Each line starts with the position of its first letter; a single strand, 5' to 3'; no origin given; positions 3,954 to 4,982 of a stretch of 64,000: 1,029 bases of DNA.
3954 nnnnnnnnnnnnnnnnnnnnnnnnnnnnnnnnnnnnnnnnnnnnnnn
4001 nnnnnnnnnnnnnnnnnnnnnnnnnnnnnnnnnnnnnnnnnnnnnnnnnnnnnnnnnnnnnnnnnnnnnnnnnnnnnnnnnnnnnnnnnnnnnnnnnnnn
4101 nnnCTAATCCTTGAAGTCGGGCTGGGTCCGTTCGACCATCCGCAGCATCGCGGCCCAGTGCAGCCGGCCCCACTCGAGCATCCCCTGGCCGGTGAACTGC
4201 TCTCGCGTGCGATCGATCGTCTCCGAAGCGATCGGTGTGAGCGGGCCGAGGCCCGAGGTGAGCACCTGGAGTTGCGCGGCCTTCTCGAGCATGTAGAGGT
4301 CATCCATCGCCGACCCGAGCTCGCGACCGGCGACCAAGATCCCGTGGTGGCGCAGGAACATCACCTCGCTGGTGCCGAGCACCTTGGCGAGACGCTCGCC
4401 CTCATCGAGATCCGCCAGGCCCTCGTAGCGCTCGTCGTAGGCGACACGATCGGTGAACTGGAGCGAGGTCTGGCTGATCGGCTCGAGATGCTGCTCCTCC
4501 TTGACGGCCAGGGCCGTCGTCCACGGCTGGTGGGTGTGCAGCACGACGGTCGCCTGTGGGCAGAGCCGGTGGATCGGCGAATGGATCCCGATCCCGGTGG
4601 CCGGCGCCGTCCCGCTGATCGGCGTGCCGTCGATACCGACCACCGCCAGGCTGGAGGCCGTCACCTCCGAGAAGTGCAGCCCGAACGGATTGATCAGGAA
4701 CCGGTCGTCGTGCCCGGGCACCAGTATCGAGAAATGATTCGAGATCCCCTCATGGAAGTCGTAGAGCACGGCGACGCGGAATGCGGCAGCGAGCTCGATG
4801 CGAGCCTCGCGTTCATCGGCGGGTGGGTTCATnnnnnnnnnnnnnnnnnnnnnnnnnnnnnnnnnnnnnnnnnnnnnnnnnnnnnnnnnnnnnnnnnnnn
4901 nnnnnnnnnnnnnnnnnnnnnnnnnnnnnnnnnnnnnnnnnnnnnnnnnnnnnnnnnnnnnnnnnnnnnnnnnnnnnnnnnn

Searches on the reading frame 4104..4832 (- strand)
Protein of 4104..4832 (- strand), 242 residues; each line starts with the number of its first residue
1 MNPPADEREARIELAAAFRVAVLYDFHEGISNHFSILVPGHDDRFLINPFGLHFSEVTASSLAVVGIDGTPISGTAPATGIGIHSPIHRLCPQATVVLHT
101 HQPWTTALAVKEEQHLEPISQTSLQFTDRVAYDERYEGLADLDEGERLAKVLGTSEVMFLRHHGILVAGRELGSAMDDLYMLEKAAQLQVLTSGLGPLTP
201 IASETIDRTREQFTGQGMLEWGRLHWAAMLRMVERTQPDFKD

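Call 66: search_protein_families(library=pfam, max_evalue=0.001, proteins=[window:4104-4832:-])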
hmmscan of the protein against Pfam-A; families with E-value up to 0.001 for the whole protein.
window:4104-4832:- (242 aa): 1 family
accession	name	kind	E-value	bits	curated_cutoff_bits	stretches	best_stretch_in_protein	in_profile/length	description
PF00596.27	Aldolase_II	-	1.7e-43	149.1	22.2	1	13-190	2-183/183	Class II Aldolase and Adducin N-terminal domain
